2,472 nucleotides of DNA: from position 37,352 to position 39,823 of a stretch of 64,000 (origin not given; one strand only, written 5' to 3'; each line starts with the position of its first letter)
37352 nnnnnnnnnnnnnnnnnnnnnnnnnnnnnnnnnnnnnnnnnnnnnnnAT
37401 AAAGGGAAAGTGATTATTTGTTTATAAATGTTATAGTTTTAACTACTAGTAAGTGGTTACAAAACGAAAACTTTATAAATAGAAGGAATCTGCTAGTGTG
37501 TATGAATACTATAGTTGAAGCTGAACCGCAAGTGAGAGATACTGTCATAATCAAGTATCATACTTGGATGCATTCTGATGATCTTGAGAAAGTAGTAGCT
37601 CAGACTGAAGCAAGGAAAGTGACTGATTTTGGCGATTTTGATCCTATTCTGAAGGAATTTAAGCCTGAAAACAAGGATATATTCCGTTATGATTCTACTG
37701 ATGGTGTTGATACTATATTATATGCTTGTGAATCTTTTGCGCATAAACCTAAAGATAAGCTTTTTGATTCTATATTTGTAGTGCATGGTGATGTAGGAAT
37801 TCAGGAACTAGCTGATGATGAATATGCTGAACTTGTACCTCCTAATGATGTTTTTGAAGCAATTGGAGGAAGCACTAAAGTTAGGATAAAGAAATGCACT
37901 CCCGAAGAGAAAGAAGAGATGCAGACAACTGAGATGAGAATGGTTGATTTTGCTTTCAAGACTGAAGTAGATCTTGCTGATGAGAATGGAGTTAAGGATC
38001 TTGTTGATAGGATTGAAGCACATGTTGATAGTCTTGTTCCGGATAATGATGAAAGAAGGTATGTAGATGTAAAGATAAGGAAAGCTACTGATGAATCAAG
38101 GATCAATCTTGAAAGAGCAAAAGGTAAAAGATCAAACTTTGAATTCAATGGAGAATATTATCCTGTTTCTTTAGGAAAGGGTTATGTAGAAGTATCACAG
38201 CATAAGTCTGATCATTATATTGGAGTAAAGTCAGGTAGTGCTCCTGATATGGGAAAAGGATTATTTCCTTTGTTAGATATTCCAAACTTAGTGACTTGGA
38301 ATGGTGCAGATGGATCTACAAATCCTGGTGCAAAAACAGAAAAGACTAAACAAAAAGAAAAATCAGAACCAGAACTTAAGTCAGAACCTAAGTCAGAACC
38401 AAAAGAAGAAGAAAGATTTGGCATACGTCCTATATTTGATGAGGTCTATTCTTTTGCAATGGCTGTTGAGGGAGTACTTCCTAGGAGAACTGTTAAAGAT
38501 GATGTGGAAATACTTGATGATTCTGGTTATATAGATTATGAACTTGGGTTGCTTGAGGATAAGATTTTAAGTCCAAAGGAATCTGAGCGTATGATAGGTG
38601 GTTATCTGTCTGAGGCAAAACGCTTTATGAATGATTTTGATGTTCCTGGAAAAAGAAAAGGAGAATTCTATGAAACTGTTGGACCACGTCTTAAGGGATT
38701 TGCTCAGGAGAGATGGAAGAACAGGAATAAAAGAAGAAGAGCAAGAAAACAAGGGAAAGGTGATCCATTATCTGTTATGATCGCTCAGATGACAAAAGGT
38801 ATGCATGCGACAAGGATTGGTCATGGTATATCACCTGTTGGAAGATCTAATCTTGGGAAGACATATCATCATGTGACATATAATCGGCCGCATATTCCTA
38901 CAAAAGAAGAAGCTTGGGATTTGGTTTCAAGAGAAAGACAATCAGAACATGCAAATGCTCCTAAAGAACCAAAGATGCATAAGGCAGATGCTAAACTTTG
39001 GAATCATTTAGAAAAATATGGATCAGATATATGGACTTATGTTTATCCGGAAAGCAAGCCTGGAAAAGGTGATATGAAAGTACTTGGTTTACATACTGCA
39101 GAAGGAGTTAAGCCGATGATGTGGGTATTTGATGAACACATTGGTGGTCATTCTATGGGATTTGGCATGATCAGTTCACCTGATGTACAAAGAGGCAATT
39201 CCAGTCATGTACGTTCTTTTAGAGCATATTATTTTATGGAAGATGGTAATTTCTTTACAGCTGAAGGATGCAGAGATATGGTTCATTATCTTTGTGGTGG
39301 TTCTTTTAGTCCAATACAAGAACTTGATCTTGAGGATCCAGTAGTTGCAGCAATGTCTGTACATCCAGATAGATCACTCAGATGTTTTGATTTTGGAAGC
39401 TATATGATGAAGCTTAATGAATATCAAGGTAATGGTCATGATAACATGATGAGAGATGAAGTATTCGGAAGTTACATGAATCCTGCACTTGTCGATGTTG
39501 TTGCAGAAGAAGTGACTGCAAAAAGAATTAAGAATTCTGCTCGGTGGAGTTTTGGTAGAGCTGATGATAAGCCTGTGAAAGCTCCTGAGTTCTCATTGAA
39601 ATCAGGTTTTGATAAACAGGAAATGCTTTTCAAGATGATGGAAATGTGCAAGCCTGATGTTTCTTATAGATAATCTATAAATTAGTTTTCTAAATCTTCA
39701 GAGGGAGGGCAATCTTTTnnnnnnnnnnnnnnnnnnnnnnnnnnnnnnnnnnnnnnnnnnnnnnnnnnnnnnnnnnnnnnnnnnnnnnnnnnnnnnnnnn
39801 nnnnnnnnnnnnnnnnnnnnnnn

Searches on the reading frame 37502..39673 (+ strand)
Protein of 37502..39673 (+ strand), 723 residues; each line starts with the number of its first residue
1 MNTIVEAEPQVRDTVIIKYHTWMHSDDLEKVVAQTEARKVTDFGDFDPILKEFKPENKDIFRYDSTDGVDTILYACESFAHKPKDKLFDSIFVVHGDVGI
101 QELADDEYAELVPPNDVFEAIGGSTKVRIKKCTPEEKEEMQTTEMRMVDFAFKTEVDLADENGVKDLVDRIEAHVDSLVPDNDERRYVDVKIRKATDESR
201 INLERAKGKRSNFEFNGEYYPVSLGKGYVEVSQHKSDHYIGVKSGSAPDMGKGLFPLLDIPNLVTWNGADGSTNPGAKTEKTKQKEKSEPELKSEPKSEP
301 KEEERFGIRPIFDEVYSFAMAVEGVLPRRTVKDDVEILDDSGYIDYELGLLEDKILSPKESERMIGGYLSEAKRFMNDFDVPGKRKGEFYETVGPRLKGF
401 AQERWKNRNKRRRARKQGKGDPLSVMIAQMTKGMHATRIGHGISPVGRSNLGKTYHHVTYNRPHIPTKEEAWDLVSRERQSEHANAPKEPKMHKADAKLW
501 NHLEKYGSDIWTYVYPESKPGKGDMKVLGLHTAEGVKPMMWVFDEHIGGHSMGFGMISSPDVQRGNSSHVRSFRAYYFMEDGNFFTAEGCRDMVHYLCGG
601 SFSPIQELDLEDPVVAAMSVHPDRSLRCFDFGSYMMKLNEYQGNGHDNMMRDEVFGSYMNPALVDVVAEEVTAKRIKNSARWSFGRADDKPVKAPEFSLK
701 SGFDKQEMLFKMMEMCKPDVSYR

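Call 4: search_protein_families(library=pfam, proteins=[window:37502-39673:+], max_evalue=0.1)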
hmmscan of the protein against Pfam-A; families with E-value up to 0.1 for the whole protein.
window:37502-39673:+ (723 aa): 0 families

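Call 5: search_protein_families(library=phrogs, proteins=[window:37502-39673:+], max_evalue=0.1)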
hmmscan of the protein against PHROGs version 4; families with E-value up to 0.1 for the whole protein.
window:37502-39673:+ (723 aa): 0 families

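Call 6: search_protein_families(library=ncbifam, proteins=[window:37502-39673:+], max_evalue=0.1)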
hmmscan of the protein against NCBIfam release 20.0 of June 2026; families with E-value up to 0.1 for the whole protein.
window:37502-39673:+ (723 aa): 0 families

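Call 7: search_protein_families(library=padloc, proteins=[window:37502-39673:+], max_evalue=0.1)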
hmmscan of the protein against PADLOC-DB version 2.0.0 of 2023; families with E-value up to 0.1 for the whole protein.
window:37502-39673:+ (723 aa): 0 families

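Call 8: search_solved_structures(query=window:37502-39673:+, max_evalue=1)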
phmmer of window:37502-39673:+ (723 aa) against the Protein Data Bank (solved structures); distinct sequences matched with E-value up to 1: 14.
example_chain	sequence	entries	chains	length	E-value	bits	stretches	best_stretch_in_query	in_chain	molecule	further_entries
3d6f_A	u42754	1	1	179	0.23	13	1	75-121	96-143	Caspase-1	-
8sv1_A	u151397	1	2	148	0.52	11.8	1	75-121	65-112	Caspase-1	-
3ns7_A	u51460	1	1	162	0.63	11.6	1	75-121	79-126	Caspase-1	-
6kn0_A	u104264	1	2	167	0.65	11.5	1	75-121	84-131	Caspase-1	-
3d6h_A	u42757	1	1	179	0.66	11.5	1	75-132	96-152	Caspase-1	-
1bmq_A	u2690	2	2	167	0.67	11.5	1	75-121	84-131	PROTEIN (INTERLEUKIN-1 BETA CONVERTASE) | INTERLEUKIN-1 BETA CONVERTING ENZYME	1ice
1sc1_A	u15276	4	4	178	0.73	11.4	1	75-121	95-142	Interleukin-1 beta convertase | Caspase-1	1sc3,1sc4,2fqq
2h4y_A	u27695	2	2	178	0.74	11.3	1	75-121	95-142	Caspase-1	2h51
1rwk_A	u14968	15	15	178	0.74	11.3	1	75-121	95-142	Interleukin-1 beta convertase | Caspase 1, isoform gamma | Caspase-1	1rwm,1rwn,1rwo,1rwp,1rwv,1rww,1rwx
2hbr_A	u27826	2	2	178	0.75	11.3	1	75-121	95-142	Caspase-1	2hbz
3d6m_A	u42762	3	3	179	0.75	11.3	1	75-121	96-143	Caspase-1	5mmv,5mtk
6f6r_A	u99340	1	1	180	0.76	11.3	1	75-121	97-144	Caspase-1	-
1ibc_A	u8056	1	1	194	0.86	11.1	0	75-121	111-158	INTERLEUKIN-1BETA CONVERTING ENZYME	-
6vie_A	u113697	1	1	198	0.87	11.1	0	75-121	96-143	Caspase-1 subunit p20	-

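Call 10: find_homologous_proteins(query=window:37502-39673:+, max_evalue=0.001)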
Query window:37502-39673:+: 8000 candidates shared short words with the query, none scored E <= 0.001.

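Call 29: search_protein_representatives(protein=window:37502-39673:+)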
Query: 723 residues. Proteins with E-value up to 0.001 (for the whole library): 4; up to 1e-10: 4; up to 1e-30: 4. The best 4 are listed.
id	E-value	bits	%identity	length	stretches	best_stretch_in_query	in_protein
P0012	3.1e-53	197.8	33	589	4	462-715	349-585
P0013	3.5e-50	187.6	100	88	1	636-723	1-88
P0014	6.8e-44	166.9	43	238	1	464-723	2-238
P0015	1.4e-32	129.5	40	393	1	467-723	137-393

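Call 38: find_encoding_contigs(protein=P0014, flank=8000, max_places=4)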
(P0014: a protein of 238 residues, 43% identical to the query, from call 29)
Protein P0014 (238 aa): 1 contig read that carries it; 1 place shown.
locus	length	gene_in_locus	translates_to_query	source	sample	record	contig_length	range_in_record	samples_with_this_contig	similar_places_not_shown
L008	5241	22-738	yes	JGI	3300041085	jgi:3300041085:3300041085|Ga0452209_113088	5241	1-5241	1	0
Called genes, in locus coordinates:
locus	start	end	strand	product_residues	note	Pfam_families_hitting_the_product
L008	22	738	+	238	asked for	-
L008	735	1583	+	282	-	-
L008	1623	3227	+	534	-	-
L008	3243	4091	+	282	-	PF03349:Toluene_X (faint)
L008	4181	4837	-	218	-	PF14329:DUF4386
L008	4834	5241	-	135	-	?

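Call 60: predict_structure(alignment_id=A2)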
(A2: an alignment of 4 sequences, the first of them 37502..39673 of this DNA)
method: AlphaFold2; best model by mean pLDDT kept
length: 723 residues; sequences in the alignment: 4
mean_pLDDT: 48.2   pTM: 0.36
mean pLDDT of the five models: 48.2, 47.8, 45.3, 45.2, 44.5
residues with pLDDT >= 90: 1; 70-90: 148; 50-70: 122; < 50: 452
segments of 3 or more residues with pLDDT < 50: 1-9, 54-57, 76-132, 134-142, 207-210, 238-303, 417-444, 446-497, 504-509, 515-525, 527-723
pLDDT, mean of each block of 10 residues (from residue 1): 39 80 77 76 54 53 64 52 33 31 38 41 37 44 61 85 86 81 68 77 55 64 75 65 29 26 26 28 31 33 61 86 67 52 69 76 64 66 78 82 71 50 40 36 33 30 31 33 36 46 48 46 45 42 40 28 33 37 30 26 30 35 27 25 33 31 34 31 31 33 40 36 26
secondary structure, 60 per line:
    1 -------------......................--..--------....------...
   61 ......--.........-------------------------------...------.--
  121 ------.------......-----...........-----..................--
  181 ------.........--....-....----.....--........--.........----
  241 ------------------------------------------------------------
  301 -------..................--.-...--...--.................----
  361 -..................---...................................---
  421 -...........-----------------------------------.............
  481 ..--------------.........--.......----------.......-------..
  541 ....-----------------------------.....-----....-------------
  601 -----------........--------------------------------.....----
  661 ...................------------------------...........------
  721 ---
elements in order (helices of 4 or more, strands of 3 or more residues): E14-24 H25-35 H48-51 E58-66 E69-77 H134-139 E145-155 H161-178 E187-195 H203-206 E211-215 E218-225 E228-236 H308-325 E330-332 E335-337 H340-356 H362-379 H383-417 H422-432 H468-482 E500-505 E508-514 E525-531 E539-544 E574-578 E584-587 H612-619 H652-656 H661-679 H704-714

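Call 66: fold_search(model_id=the predicted structure, library=pdb)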
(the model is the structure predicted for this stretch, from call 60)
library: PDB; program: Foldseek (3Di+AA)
matches with E <= 10: 456; with E <= 0.001: 0
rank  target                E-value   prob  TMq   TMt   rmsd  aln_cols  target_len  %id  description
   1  8iue_U                2.1e-01  0.28  0.11  0.33  11.3       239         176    7  RNA polymerase III pre-initiation complex melting complex 1 (released 2023-05-24)
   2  7edx_P                2.8e-01  0.35  0.12  0.37   8.6       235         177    7  p53-bound TFIID-based core PIC on HDM2 promoter (released 2021-05-05)
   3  7l2f_A                4.2e-01  0.06  0.05  0.03  20.7       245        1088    6  Cryo-EM structure of NTD-directed neutralizing antibody 5-24 in complex with prefusion SARS-CoV-2 spike glycoprotein (released 2021-03-24)
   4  6e16                  4.9e-01  0.23  0.12  0.31   9.3       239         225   10  Ternary structure of c-Myc-TBP-TAF1 (released 2019-10-02)
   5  6slf_B                6.9e-01  0.08  0.06  0.10  14.8       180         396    5  Nalpha-acylglutamine aminoacylase from Corynebacterium sp.releasing human axilla odorants co-crystallised with high af (released 2020-03-11)
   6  1p32_C                7.3e-01  0.13  0.06  0.19  15.0       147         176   11  CRYSTAL STRUCTURE OF HUMAN P32, A DOUGHNUT-SHAPED ACIDIC MITOCHONDRIAL MATRIX PROTEIN (released 1999-04-06)
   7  6szw_C                7.3e-01  0.11  0.06  0.18  15.2       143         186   12  Asymmetric complex of Factor XII and kininogen with gC1qR/C1QBP/P32 is governed by allostery (released 2020-07-22)
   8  7emf_N                7.3e-01  0.10  0.06  0.05  45.9       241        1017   10  Human Mediator (deletion of MED1-IDR) in a Tail-extended conformation (released 2021-05-05)
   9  6slf_A                7.3e-01  0.08  0.06  0.09  15.3       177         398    5  Nalpha-acylglutamine aminoacylase from Corynebacterium sp.releasing human axilla odorants co-crystallised with high af (released 2020-03-11)
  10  6e24                  7.7e-01  0.15  0.12  0.29   9.8       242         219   10  Ternary structure of c-Myc-TBP-TAF1 (released 2019-10-02)
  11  6slf_D                7.7e-01  0.07  0.06  0.10  14.7       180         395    5  Nalpha-acylglutamine aminoacylase from Corynebacterium sp.releasing human axilla odorants co-crystallised with high af (released 2020-03-11)
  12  6slf_C                8.2e-01  0.07  0.06  0.10  14.7       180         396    5  Nalpha-acylglutamine aminoacylase from Corynebacterium sp.releasing human axilla odorants co-crystallised with high af (released 2020-03-11)
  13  3uu3_C                8.2e-01  0.02  0.05  0.09  22.9       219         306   10  The GLIC pentameric Ligand-Gated Ion Channel Loop2-20' oxidized mutant in a locally-closed conformation (LC1 subtype) (released 2012-05-16)
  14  7wcr_A                8.6e-01  0.11  0.06  0.19  17.4       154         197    8  RBD-1 of SARS-CoV-2 Beta spike in complex with S5D2 Fab (released 2022-02-02)
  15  6zgh_C                8.6e-01  0.09  0.07  0.05  17.9       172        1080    8  Furin Cleaved Spike Protein of SARS-CoV-2 in Intermediate Conformation (released 2020-07-01)
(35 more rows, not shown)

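Call 69: find_encoding_contigs(protein=P0012, flank=10000, max_places=4)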
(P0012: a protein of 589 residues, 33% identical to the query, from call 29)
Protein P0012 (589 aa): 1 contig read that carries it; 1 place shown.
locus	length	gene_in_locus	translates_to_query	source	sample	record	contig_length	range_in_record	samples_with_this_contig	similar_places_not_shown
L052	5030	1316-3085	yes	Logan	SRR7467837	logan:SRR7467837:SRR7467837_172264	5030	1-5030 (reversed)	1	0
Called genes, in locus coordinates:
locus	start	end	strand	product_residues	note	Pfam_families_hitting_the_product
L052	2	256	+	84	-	?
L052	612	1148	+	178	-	-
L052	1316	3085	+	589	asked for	-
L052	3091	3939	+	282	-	PF04467:DUF483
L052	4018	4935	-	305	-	PF16697:Yop-YscD_cpl, PF00498:FHA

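Call 70: find_encoding_contigs(protein=P0015, flank=10000, max_places=4)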
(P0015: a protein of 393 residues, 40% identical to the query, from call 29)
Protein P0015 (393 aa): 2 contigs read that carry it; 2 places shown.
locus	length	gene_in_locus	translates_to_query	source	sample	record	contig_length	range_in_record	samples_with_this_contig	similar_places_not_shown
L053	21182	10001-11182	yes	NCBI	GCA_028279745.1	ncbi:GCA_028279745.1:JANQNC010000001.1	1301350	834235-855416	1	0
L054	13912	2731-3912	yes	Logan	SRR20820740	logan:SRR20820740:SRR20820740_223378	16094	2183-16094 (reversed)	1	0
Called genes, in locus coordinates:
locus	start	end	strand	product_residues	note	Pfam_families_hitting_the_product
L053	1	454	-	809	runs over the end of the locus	PF00133:tRNA-synt_1, PF01406:tRNA-synt_1e (faint), PF09334:tRNA-synt_1g, PF08264:Anticodon_1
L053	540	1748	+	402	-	PF03215:Rad17, PF00004:AAA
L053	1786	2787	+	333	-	-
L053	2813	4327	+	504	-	PF28494:GlyRS_ins_1 (faint), PF00587:tRNA-synt_2b, PF03129:HGTP_anticodon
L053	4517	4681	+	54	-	-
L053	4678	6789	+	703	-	-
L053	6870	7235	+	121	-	PF21473:OB_Ssb-like, PF01336:tRNA_anti-codon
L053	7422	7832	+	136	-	-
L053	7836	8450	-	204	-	-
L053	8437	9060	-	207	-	PF01625:PMSR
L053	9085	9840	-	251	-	-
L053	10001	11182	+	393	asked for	-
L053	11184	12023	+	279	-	-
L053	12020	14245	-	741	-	-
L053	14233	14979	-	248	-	PF00459:Inositol_P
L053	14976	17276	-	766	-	PF00437:T2SSE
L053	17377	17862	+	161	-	-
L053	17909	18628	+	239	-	-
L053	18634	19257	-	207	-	-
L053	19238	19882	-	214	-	-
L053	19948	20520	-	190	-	-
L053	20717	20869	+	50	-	-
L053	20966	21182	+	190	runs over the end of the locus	PF01997:Translin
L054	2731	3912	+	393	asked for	-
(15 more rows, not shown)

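Call 72: search_protein_families(library=pfam, proteins=[L008:735-1583:+, L052:3091-3939:+, L053:11184-12023:+, L053:9085-9840:-, L052:612-1148:+, L053:12020-14245:-, L008:1623-3227:+, L008:3243-4091:+], max_evalue=0.01)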
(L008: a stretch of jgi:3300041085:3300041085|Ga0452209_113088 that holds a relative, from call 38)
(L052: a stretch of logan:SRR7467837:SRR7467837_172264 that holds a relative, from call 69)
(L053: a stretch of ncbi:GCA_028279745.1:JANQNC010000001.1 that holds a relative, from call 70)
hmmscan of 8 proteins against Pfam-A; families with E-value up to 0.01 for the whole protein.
L008:735-1583:+ (282 aa): 1 family
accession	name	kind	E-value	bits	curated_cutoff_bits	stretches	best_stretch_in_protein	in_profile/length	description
PF04467.17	DUF483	-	2.8e-05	24.6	25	1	105-220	10-101/122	Protein of unknown function (DUF483)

L052:3091-3939:+ (282 aa): 1 family
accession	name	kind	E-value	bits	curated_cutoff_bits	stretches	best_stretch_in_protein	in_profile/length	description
PF04467.17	DUF483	-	1e-07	32.5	25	1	143-223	38-103/122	Protein of unknown function (DUF483)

L053:11184-12023:+ (279 aa): 1 family
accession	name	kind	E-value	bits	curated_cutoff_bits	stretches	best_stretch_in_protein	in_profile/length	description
PF04467.17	DUF483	-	0.0029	18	25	0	135-216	38-101/122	Protein of unknown function (DUF483)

L053:9085-9840:- (251 aa): 0 families

L052:612-1148:+ (178 aa): 0 families

L053:12020-14245:- (741 aa): 0 families

L008:1623-3227:+ (534 aa): 0 families

L008:3243-4091:+ (282 aa): 1 family
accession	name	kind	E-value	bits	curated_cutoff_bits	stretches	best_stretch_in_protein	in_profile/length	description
PF03349.22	Toluene_X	-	1e-07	31.2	29.7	1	38-144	20-118/421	Outer membrane protein transport protein (OMPP1/FadL/TodX)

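Call 73: search_solved_structures(query=L052:3091-3939:+, max_evalue=1)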
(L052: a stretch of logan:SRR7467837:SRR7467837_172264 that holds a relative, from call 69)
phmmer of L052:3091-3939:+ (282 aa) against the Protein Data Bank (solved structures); distinct sequences matched with E-value up to 1: 0.

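Call 74: search_protein_families(library=ncbifam, proteins=[L008:735-1583:+, L052:3091-3939:+, L053:11184-12023:+], max_evalue=0.01)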
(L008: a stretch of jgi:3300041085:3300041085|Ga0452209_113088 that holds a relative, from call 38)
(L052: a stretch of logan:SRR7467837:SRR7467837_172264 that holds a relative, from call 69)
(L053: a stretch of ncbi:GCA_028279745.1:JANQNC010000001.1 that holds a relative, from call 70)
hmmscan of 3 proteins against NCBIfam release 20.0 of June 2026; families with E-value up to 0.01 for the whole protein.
L008:735-1583:+ (282 aa): 0 families

L052:3091-3939:+ (282 aa): 0 families

L053:11184-12023:+ (279 aa): 0 families

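Call 87: search_solved_structures(query=A2, max_evalue=5)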
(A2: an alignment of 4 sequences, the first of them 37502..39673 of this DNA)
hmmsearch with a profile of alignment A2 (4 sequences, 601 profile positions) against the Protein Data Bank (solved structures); distinct sequences matched with E-value up to 5: 0.

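Call 88: search_dna_similar(query=window:37502-39673:+, collection=phages, mode=protein, max_evalue=0.01, max_rows=10)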
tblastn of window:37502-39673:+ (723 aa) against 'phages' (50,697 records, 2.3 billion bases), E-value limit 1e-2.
No match.
